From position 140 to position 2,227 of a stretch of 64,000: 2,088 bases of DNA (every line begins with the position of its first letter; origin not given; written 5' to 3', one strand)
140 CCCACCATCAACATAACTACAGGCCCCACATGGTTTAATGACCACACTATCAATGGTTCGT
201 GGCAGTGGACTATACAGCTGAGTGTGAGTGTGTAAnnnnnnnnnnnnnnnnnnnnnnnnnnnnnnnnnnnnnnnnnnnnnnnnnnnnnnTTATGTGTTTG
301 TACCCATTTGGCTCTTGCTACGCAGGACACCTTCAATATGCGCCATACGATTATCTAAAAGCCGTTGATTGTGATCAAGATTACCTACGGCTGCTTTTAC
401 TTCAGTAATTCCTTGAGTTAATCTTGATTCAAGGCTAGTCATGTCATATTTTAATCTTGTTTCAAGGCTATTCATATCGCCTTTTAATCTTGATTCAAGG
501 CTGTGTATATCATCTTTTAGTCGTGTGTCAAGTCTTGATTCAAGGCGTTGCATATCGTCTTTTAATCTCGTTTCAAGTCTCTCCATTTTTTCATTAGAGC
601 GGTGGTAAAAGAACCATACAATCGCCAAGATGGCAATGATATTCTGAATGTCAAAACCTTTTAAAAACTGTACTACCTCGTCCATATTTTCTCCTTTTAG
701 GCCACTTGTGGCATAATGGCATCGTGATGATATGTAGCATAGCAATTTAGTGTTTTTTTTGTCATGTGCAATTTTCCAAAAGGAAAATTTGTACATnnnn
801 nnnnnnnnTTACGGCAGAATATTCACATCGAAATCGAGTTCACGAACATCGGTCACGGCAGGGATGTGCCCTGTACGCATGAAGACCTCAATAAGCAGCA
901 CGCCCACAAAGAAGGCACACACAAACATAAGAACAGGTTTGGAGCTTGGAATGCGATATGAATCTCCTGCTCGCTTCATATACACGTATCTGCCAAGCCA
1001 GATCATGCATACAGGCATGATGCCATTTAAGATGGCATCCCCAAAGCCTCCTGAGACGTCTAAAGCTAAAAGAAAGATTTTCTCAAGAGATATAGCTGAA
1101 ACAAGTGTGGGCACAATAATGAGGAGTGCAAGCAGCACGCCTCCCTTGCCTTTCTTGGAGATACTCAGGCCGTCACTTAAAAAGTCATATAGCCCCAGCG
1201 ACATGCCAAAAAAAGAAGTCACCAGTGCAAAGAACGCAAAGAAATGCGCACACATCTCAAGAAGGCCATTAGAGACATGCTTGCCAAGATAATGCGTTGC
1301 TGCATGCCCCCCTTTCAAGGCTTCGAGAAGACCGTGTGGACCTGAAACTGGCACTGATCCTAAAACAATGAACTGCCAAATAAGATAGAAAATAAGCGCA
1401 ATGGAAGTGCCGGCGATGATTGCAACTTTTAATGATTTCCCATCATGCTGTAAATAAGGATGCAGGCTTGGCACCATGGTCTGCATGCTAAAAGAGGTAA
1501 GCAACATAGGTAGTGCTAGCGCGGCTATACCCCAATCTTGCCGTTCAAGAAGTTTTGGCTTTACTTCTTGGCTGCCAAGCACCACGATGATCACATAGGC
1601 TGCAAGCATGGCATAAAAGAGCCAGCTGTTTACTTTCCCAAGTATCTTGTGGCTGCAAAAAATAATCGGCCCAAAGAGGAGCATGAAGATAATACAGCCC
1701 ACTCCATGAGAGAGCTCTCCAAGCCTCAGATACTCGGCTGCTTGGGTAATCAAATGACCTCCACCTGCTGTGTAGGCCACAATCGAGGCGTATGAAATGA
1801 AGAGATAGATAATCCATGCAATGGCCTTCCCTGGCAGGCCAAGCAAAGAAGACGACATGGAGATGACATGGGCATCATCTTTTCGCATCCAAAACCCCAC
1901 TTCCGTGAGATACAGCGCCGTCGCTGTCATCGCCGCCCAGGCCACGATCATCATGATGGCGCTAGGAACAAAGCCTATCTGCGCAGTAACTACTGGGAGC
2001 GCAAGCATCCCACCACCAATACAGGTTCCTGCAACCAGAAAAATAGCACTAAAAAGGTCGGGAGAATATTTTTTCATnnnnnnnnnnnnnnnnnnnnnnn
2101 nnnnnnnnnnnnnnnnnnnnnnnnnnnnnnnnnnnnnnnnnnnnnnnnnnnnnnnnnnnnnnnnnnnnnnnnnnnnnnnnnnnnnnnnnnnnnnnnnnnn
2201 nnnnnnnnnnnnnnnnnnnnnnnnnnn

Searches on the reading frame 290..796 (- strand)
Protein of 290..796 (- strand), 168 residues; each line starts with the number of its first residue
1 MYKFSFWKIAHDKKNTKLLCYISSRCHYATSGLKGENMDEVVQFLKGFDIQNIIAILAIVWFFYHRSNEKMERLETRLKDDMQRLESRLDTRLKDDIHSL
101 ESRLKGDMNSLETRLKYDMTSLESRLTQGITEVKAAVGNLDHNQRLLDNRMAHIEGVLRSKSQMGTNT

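Call 19: search_protein_families(library=pfam, proteins=[window:290-796:-], max_evalue=0.001)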
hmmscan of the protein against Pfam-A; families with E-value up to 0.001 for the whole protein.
window:290-796:- (168 aa): 3 families
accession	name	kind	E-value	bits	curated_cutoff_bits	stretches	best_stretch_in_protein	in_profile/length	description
PF01442.23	Apolipoprotein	-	0.00014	22.1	90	1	78-138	60-120/190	Apolipoprotein A1/A4/E domain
PF04837.17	MbeB_N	-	0.00037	21.2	22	0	100-131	11-42/52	MbeB-like, N-term conserved region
PF04513.17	Baculo_PEP_C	-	0.00044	20.7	38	1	76-140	34-97/140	Baculovirus polyhedron envelope protein, PEP, C terminus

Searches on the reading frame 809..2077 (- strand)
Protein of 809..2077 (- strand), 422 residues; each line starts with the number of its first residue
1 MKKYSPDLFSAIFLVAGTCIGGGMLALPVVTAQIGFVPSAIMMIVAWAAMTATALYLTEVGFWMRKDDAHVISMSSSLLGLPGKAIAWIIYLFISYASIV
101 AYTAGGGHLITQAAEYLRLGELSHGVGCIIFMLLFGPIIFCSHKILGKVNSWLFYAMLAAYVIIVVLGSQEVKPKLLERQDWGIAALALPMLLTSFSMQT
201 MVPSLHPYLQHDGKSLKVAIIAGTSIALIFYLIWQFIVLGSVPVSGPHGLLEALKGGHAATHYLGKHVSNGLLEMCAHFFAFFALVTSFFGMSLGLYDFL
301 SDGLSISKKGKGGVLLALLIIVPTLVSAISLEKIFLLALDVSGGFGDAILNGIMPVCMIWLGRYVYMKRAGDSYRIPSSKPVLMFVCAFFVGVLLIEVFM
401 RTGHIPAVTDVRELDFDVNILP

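Call 19: search_protein_families(library=pfam, proteins=[window:809-2077:-], max_evalue=0.001)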
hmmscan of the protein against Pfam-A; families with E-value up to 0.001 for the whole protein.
window:809-2077:- (422 aa): 3 families
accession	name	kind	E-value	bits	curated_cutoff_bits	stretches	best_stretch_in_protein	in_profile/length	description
PF03222.19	Trp_Tyr_perm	-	9e-83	279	22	1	6-396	3-392/393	Tryptophan/tyrosine permease family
PF13520.12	AA_permease_2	-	2e-06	27.4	27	1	8-394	3-401/427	Amino acid permease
PF01490.24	Aa_trans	-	0.00014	21.1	25.6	1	9-233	6-245/410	Transmembrane amino acid transporter protein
